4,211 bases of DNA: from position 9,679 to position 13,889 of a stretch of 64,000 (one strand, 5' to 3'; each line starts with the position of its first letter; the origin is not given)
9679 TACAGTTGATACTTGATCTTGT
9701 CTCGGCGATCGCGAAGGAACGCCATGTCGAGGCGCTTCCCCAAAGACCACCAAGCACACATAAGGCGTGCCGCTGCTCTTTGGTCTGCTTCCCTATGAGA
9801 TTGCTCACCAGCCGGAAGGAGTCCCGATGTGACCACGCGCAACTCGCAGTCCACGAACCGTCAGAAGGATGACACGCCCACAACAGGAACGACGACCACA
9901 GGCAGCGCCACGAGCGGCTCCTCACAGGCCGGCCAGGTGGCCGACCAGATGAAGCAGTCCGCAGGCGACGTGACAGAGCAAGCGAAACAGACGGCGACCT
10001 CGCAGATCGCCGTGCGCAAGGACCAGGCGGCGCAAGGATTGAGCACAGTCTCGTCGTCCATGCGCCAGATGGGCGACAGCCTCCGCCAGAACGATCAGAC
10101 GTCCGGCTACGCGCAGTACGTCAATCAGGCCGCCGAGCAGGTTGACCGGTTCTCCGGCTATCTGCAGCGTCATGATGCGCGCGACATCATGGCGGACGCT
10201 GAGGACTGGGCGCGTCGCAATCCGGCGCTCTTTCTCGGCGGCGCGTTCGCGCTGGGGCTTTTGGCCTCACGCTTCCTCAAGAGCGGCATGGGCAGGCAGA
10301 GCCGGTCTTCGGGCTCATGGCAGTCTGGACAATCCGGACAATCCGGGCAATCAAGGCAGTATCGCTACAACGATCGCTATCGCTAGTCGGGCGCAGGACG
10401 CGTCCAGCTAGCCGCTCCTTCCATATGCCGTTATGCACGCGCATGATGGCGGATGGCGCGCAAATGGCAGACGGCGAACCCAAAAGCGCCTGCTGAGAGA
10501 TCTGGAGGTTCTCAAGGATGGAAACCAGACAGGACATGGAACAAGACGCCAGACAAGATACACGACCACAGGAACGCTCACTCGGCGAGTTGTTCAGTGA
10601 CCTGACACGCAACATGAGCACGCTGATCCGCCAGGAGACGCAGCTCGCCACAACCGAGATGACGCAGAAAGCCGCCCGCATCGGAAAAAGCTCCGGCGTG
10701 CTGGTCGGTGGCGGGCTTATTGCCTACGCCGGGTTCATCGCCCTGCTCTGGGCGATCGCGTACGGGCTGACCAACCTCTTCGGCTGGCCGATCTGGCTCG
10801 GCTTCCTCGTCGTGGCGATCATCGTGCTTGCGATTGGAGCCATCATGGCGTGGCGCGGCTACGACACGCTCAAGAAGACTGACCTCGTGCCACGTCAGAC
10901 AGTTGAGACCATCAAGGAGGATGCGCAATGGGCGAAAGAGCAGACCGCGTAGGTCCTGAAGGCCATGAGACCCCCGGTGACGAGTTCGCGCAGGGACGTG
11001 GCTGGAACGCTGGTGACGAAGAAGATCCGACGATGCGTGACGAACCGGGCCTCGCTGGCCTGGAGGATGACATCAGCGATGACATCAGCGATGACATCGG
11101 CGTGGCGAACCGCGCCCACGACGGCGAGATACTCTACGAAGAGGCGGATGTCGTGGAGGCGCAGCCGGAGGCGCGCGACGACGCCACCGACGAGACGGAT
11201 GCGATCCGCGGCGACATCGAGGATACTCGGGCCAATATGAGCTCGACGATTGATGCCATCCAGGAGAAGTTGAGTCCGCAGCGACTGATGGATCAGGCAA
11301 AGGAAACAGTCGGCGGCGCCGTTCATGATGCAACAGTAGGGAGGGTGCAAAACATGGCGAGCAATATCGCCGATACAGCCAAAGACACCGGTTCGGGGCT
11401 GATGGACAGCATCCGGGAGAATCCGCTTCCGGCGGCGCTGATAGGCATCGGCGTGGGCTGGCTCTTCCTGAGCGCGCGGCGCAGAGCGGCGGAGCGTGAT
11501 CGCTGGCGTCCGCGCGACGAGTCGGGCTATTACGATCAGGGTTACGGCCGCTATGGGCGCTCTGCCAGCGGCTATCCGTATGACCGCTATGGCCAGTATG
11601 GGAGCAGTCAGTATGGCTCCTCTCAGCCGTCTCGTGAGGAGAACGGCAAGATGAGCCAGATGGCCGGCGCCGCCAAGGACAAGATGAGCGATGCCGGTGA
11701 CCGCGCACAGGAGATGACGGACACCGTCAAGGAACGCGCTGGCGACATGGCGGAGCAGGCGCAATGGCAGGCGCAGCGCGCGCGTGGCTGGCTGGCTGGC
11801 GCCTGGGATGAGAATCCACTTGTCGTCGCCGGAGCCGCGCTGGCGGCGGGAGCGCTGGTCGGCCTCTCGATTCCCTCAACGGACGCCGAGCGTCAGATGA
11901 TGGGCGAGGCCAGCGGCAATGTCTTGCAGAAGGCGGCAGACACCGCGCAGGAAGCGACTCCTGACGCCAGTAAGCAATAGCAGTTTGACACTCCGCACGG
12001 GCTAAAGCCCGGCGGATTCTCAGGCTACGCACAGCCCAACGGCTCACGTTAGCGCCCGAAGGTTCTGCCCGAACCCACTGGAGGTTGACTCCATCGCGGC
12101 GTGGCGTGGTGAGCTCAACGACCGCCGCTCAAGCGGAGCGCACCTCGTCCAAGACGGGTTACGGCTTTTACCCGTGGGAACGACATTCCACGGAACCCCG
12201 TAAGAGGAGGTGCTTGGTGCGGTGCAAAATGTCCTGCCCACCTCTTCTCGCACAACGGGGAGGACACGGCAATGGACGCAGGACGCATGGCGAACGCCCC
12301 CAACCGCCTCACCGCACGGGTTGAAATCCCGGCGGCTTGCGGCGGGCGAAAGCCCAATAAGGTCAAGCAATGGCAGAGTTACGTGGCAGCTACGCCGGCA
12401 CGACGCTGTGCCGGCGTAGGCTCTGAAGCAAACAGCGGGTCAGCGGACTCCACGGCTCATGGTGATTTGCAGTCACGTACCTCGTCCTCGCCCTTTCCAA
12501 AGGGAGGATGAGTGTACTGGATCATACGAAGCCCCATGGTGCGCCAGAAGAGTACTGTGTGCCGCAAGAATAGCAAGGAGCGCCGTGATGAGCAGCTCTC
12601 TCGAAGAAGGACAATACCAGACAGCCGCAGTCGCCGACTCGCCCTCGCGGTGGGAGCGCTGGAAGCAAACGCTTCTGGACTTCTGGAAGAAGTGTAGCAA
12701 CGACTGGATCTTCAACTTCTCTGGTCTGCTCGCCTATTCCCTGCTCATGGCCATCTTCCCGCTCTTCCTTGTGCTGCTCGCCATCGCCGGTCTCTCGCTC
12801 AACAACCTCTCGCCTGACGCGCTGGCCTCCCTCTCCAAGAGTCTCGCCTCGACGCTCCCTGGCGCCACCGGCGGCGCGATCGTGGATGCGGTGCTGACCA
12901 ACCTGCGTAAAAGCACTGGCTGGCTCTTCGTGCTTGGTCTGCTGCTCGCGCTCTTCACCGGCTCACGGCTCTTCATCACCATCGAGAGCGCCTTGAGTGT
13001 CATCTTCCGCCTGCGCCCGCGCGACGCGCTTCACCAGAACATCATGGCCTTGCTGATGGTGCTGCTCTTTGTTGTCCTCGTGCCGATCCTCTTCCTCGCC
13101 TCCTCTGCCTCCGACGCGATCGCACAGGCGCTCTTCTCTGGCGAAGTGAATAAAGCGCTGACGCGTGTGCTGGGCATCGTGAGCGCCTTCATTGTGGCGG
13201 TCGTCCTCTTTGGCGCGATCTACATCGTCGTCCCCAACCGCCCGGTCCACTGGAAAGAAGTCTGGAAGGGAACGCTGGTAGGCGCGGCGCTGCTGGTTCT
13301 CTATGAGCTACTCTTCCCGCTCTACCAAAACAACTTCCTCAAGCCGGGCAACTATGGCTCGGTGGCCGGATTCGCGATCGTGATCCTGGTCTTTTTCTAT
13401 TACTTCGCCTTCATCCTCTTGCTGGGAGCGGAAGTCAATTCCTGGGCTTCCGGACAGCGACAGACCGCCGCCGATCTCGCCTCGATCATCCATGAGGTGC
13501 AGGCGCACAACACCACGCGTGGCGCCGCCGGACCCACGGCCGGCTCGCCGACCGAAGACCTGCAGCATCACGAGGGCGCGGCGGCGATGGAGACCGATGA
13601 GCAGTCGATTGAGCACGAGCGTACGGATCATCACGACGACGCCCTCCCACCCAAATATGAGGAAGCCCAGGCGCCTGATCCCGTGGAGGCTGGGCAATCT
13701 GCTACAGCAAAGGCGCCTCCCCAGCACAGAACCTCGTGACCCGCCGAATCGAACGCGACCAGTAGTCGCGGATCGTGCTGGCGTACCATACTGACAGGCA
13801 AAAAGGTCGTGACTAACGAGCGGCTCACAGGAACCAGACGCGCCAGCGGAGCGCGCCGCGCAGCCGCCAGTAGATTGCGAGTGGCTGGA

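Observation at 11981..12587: About 600-bp non-coding gap packed with long perfect helices: candidate large structured RNA of unknown class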

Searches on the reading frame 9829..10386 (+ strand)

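Call 13: search_protein_families(library=pfam, proteins=[window:9829-10386:+], max_evalue=0.1)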
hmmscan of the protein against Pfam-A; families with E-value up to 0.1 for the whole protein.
window:9829-10386:+ (185 aa): 1 family
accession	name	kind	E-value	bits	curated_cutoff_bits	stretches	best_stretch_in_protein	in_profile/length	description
PF25610.1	HR1_TOCA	-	0.051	14.3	27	1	61-117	32-88/90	TOCA family HR1 domain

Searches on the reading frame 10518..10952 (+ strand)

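Call 13: search_protein_families(library=pfam, proteins=[window:10518-10952:+], max_evalue=0.1)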
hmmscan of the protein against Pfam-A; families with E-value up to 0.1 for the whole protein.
window:10518-10952:+ (144 aa): 4 families
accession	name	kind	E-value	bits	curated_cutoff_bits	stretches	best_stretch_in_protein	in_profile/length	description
PF07332.16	Phage_holin_3_6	-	1.7e-34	118.7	28.4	1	23-140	1-116/116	Putative Actinobacterial Holin-X, holin superfamily III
PF20990.2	DUF2207_C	-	0.00011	22.4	33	1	6-138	93-203/247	Predicted membrane protein (DUF2207) C-terminal domain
PF09534.15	Trp_oprn_chp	-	0.016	15.5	29.6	0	97-133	68-104/180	Tryptophan-associated transmembrane protein (Trp_oprn_chp)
PF00487.30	FA_desaturase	-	0.028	14.6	29.7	1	65-115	138-186/253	Fatty acid desaturase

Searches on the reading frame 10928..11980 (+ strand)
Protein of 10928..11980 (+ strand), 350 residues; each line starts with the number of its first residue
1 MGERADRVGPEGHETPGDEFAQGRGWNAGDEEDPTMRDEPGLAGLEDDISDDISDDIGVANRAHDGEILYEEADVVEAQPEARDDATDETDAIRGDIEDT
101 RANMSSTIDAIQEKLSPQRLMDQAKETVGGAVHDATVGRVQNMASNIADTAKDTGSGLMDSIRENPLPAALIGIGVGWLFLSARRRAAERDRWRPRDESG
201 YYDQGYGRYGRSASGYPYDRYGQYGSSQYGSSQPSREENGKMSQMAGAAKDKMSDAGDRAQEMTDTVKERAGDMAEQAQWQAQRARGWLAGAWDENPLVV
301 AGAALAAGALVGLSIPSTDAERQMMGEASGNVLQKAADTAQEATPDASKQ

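Call 13: search_protein_families(library=pfam, proteins=[window:10928-11980:+], max_evalue=0.1)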
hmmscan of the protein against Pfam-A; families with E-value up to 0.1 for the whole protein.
window:10928-11980:+ (350 aa): 4 families
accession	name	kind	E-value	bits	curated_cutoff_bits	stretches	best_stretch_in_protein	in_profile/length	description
PF12277.13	DUF3618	-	3.8e-13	49.9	24.9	1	88-132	2-46/47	Protein of unknown function (DUF3618)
PF19029.5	DUF883_C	-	0.0012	18.9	27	0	295-313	7-25/30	DUF883 C-terminal glycine zipper region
PF01442.23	Apolipoprotein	-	0.011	15.9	90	0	249-293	145-189/190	Apolipoprotein A1/A4/E domain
PF12732.12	YtxH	-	0.017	16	37.5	1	249-285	30-66/71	YtxH-like protein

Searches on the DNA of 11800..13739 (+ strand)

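Call 4: search_rna_families(source=window, start=11800, end=12800, threshold=evalue, max_evalue=10, show_alignments=3)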
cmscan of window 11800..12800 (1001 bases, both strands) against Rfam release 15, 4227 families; matches with E-value up to 10: 2.
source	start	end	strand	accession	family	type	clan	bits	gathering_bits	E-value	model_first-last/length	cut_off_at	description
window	12286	12357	-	RF02570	BM-sr0117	Gene; sRNA;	-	17.7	112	0.77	1-83/83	no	Brucella melitensis small RNA 0117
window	11993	12042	-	RF02915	DUF3800-VI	Cis-reg;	-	16.6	35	2.7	1-52/52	no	DUF3800-VI RNA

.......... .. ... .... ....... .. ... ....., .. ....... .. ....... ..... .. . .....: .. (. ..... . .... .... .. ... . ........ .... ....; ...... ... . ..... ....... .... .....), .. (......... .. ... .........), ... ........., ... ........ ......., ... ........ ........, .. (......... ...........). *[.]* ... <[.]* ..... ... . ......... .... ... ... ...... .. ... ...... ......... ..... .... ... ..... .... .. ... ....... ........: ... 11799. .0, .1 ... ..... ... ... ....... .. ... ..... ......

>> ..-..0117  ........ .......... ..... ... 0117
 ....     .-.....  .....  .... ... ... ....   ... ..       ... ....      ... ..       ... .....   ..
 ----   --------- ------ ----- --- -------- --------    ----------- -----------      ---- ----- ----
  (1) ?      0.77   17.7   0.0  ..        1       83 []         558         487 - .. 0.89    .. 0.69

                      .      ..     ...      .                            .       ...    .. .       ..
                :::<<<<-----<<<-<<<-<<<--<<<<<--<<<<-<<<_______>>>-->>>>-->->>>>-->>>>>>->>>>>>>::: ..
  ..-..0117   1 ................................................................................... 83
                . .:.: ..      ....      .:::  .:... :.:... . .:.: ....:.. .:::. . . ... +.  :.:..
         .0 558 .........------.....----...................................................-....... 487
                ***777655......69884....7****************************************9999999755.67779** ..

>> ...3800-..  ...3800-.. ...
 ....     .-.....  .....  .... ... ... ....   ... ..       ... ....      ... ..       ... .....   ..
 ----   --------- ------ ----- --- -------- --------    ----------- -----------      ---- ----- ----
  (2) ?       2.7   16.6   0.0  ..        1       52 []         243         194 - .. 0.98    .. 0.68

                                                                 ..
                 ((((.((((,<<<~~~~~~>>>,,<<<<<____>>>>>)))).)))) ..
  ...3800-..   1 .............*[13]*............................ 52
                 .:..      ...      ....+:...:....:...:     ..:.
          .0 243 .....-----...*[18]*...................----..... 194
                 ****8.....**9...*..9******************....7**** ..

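Call 58: search_with_rna_model(model_id=R1, sources=[L006, L012, L013, L014, L016, L017, L020, L022, L024, L026, L027, L031, L033, L034, L040, L046, L048, L053, L055, L058, L061, L063, L071, L077, L079, L081, L083, L085, L086, L087, L091, L092, L005, L001, L099, L098], max_evalue=0.001)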
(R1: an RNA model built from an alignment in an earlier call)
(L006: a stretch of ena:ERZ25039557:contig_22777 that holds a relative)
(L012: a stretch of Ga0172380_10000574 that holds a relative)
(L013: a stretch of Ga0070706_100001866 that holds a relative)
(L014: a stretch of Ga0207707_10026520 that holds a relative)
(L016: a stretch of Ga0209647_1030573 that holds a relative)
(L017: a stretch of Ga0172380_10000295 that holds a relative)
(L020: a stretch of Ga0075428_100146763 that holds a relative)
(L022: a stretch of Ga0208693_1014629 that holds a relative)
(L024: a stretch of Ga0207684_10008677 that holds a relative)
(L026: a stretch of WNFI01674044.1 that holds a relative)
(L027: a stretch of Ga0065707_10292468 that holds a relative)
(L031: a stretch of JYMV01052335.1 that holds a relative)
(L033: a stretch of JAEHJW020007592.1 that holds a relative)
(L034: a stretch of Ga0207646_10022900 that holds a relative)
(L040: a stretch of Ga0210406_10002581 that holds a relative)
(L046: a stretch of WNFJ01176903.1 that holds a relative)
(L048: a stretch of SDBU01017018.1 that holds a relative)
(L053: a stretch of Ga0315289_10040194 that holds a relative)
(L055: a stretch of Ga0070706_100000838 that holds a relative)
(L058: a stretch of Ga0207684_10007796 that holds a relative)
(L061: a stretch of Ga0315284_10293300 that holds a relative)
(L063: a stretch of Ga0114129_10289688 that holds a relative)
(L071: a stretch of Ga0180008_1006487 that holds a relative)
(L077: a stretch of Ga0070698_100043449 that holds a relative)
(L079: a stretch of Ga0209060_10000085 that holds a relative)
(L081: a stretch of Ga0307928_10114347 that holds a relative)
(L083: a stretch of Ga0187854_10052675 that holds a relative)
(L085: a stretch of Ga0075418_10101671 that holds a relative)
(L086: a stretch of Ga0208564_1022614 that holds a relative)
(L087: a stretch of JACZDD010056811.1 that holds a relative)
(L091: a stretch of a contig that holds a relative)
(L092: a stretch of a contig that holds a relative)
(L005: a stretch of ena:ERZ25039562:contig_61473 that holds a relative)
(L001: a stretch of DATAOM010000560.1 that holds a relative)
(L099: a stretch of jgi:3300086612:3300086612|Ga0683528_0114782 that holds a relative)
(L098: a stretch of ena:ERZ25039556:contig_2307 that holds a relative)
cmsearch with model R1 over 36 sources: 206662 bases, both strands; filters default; matches with E-value up to 0.001: 36.
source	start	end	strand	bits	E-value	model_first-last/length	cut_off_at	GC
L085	1307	1541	+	228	1.3e-59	1-233/233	no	0.59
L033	5879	6110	+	218.8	4.2e-57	1-233/233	no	0.57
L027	778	1015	+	189.7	2.9e-49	1-233/233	no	0.66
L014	2189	2431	+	111.9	2.4e-28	1-233/233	no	0.63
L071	3967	4139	+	109.6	9.9e-28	1-233/233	no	0.54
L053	349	516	+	107.5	3.6e-27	1-233/233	no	0.51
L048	1089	1256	+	98.5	9.3e-25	1-233/233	no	0.46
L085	2181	2373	+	93.5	2.1e-23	1-233/233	no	0.6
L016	2057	2238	+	93.1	2.8e-23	1-233/233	no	0.6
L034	3714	3928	-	92.1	4.9e-23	1-233/233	no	0.62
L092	386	518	+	90.6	1.3e-22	1-233/233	no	0.63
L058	9004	9184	+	90.5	1.4e-22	1-233/233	no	0.6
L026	1911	2096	-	88.6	4.5e-22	1-233/233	no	0.6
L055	12569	12743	-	88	6.3e-22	1-233/233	no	0.58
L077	289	489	-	87.7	7.6e-22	1-233/233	no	0.62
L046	385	596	+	86.5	1.6e-21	1-233/233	no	0.6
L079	93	267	+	84.6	5.1e-21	1-233/233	no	0.61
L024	6218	6367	+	84.5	5.5e-21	1-233/233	no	0.6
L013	10613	10786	+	81.9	2.8e-20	1-233/233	no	0.56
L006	3153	3384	-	81.9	2.8e-20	1-233/233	no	0.64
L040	8335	8523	+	78.9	1.8e-19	1-233/233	no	0.55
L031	9017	9167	-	78.8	1.8e-19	1-233/233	no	0.5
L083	297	499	-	77.8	3.6e-19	1-233/233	no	0.49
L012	5093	5234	+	77.3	4.8e-19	1-233/233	no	0.44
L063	1360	1567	+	75.4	1.5e-18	1-233/233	no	0.61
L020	603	795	+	72.7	8.1e-18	1-233/233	no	0.61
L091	2266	2458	+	72.7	8.1e-18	1-233/233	no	0.61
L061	532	673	-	69.7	5.2e-17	1-233/233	no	0.44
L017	604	838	+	62.4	5e-15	1-233/233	no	0.42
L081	120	272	-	58.8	4.5e-14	1-233/233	no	0.5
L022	1823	2005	-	54.8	5.3e-13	1-233/233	no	0.62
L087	120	288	-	54.6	6e-13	1-233/233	no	0.62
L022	2050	2149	-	51.5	4.3e-12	140-226/233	no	0.63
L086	2621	2720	+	51.5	4.3e-12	140-226/233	no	0.63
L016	1077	1254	-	50.9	6.1e-12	1-233/233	no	0.65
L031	4717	4888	-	39.8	5.8e-09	1-233/233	no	0.56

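Call 59: search_rna_families(sources=[L024, L083, L012, L085, L033, L091, L006, L067], threshold=gathering)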
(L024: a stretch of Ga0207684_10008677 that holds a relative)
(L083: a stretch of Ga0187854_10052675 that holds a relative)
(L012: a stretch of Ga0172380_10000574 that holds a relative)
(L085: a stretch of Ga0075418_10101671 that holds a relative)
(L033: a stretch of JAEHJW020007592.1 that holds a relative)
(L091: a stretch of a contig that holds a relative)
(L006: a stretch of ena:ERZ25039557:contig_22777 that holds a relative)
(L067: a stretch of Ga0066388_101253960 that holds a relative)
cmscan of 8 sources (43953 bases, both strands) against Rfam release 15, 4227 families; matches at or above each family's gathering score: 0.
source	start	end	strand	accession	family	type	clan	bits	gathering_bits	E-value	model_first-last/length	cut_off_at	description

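Call 60: search_rna_families(source=window, start=11960, end=12380, threshold=evalue, max_evalue=10)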
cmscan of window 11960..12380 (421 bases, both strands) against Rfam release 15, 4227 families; matches with E-value up to 10: 2.
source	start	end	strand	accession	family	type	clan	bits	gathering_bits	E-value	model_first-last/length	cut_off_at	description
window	12286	12357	-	RF02570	BM-sr0117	Gene; sRNA;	-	17.7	112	0.32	1-83/83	no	Brucella melitensis small RNA 0117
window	11993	12042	-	RF02915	DUF3800-VI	Cis-reg;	-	16.6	35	1.1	1-52/52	no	DUF3800-VI RNA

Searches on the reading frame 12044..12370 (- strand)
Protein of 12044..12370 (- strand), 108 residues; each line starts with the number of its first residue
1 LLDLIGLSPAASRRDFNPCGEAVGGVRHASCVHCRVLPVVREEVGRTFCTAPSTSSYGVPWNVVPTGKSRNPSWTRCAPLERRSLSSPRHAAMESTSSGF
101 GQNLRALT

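Call 13: search_protein_families(library=pfam, proteins=[window:12044-12370:-], max_evalue=0.1)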
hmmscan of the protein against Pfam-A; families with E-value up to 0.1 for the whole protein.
window:12044-12370:- (108 aa): 0 families
